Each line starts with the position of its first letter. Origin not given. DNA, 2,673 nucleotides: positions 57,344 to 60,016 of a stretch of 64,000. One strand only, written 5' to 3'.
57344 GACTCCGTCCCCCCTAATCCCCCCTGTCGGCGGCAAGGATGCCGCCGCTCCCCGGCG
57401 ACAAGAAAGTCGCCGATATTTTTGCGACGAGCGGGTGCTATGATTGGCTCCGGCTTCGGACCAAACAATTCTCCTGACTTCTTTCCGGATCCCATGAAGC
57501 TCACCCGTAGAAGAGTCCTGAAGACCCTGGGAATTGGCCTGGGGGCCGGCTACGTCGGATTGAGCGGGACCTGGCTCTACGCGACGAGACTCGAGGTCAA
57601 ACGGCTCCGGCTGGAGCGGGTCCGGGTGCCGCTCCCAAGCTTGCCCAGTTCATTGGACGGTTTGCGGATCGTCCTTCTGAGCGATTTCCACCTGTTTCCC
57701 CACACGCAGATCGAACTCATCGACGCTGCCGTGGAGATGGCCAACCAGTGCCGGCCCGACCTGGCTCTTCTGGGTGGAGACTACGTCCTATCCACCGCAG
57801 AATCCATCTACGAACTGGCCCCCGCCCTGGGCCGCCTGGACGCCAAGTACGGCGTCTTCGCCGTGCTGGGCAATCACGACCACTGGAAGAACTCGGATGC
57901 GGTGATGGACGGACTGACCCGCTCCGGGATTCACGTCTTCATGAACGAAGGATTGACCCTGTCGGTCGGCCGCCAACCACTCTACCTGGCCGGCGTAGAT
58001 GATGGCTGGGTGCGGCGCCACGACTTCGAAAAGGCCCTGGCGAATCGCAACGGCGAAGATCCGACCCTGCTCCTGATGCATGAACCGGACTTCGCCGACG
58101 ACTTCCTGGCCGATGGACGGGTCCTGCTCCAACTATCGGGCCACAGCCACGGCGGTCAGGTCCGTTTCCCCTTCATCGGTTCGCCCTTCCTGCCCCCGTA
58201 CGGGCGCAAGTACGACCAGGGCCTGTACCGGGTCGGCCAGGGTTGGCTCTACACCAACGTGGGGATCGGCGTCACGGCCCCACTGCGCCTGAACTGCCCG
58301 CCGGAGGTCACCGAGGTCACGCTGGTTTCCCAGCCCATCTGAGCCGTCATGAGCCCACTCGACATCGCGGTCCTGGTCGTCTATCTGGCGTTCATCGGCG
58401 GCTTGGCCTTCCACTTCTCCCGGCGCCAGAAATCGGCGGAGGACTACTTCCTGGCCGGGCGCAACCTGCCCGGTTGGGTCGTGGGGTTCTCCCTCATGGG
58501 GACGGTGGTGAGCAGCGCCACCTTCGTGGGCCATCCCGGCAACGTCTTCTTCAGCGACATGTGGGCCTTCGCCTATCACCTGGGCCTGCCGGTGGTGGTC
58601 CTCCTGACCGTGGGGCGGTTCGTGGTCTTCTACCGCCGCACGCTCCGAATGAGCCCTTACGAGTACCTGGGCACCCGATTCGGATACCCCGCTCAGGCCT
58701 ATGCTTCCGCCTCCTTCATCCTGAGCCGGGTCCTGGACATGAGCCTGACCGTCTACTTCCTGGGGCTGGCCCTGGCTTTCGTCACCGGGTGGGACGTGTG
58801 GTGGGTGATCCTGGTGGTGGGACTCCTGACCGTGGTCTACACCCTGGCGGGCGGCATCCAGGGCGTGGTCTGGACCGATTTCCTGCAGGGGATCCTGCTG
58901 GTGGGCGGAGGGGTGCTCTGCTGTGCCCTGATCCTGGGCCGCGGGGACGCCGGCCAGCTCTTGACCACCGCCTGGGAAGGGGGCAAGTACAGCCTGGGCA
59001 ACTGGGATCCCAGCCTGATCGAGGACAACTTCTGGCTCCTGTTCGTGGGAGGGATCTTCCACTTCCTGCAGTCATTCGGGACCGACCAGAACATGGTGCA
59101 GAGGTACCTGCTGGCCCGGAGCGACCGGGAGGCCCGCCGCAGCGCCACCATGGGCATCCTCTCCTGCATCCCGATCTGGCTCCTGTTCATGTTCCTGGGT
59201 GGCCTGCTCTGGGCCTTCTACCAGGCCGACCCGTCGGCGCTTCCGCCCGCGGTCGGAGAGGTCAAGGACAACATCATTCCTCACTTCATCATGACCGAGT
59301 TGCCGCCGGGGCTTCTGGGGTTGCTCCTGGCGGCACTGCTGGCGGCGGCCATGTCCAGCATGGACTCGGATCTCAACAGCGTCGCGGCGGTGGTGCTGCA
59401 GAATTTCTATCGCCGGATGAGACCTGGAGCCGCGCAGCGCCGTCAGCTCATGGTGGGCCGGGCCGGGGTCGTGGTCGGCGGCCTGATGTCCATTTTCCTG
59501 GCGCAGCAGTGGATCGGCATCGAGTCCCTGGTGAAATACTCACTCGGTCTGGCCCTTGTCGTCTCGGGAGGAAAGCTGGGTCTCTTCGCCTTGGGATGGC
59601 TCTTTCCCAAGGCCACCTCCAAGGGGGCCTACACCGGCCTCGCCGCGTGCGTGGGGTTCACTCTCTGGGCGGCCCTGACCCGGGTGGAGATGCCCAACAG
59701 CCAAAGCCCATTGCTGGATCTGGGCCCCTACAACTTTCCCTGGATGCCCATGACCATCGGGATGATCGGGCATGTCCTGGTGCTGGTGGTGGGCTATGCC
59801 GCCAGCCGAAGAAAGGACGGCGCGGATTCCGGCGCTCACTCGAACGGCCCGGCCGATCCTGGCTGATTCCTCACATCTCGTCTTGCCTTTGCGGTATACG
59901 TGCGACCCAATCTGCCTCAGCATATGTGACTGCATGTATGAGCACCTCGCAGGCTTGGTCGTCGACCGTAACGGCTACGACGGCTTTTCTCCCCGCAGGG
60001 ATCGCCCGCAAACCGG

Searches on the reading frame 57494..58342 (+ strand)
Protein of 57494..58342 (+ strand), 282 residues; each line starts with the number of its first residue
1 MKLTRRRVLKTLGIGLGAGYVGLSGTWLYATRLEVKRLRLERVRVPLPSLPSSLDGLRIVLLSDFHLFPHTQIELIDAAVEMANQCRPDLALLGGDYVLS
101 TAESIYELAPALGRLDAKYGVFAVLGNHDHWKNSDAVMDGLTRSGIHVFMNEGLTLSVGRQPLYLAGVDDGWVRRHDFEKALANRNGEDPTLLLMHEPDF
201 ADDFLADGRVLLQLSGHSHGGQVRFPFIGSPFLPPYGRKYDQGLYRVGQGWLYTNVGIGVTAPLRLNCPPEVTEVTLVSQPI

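Call 57: find_encoding_contigs(protein=window:57494-58342:+, flank=4000, max_places=10)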
Protein window:57494-58342:+ (282 aa): no gene with exactly this product is on record in the collection.

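Call 58: find_homologous_proteins(query=window:57494-58342:+, max_evalue=1e-40)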
Query window:57494-58342:+ (282 aa): 4679 proteins with E <= 1e-40 among 8000 candidates; the best 120 are listed.
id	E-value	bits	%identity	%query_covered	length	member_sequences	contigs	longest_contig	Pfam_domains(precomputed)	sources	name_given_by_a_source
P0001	1.5e-177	607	93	99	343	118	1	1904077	PF12850.13,PF00149.34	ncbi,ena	-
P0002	2.5e-120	419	66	98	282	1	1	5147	PF12850.13,PF00149.34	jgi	jgi:uncharacterized protein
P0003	1.1e-118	414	66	98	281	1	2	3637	PF00149.34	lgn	-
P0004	1.4e-118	413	67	99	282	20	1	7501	PF12850.13,PF00149.34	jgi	jgi:predicted MPP superfamily phosphohydrolase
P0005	1.3e-115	404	64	98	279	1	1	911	PF00149.34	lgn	-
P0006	6.5e-114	398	64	98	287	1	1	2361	PF12850.13,PF00149.34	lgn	-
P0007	1.2e-113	397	66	90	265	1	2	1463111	PF00149.34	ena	-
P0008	1.2e-113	397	65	89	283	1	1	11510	PF00149.34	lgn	-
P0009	1.6e-113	397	62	99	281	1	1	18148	PF00149.34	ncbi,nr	ncbi:metallophosphoesterase [Acidobacteria bacterium AH-259-D05]|nr:metallophosphoesterase [Acidobac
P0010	2.4e-113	396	62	98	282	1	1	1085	PF00149.34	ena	-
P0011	1.9e-112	393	67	91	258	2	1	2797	PF00149.34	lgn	-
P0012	2.7e-112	393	62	98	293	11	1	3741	PF12850.13,PF00149.34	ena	-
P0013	4.3e-112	392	61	98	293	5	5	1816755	PF00149.34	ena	-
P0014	2.9e-111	389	63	96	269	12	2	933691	PF12850.13,PF00149.34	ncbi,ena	-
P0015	3.5e-111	389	62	98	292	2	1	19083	PF12850.13,PF00149.34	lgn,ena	-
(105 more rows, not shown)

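Call 59: find_encoding_contigs(protein=P0001, flank=5000, max_places=10)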
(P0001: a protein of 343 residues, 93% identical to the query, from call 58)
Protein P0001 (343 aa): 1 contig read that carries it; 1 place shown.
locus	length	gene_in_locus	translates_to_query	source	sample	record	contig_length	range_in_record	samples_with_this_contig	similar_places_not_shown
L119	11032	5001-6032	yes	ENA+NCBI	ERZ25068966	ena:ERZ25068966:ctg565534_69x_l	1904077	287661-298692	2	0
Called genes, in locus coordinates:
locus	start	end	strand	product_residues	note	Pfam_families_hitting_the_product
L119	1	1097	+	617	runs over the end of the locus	PF01011:PQQ, PF13360:PQQ_2, PF01011:PQQ, PF13360:PQQ_2 (weak)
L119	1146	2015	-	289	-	-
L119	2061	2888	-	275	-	PF03976:PPK2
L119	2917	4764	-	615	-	PF00474:SSF, PF16697:Yop-YscD_cpl (weak)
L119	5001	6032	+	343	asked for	PF00149:Metallophos, PF12850:Metallophos_2 (weak)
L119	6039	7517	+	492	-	PF00474:SSF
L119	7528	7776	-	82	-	-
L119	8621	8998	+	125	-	-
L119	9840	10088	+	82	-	-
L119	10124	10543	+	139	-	-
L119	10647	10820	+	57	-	-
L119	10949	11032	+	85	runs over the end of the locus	-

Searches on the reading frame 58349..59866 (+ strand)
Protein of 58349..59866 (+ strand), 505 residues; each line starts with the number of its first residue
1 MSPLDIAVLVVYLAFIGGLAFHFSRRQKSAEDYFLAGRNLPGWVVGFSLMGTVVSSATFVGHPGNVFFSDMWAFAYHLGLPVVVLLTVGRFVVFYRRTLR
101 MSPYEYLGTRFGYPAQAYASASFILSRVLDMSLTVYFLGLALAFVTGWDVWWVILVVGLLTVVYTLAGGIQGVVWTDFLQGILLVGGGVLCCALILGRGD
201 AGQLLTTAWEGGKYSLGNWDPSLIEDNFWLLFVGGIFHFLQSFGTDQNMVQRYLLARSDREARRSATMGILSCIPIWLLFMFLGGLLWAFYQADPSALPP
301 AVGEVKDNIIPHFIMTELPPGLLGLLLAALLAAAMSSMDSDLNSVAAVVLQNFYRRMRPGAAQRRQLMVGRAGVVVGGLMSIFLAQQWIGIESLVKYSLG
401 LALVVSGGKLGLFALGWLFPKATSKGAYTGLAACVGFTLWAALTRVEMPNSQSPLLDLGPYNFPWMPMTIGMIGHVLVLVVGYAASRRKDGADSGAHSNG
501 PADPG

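Call 8: search_protein_families(library=pfam, proteins=[window:58349-59866:+], max_evalue=0.01)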
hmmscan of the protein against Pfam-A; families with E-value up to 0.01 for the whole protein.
window:58349-59866:+ (505 aa): 1 family
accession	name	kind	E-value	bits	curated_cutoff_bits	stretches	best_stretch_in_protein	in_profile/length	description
PF00474.23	SSF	-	1e-40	140.3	22.8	1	33-431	1-403/406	Sodium:solute symporter family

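Call 55: find_encoding_contigs(protein=window:58349-59866:+, flank=4000, max_places=10)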
Protein window:58349-59866:+ (505 aa): no gene with exactly this product is on record in the collection.
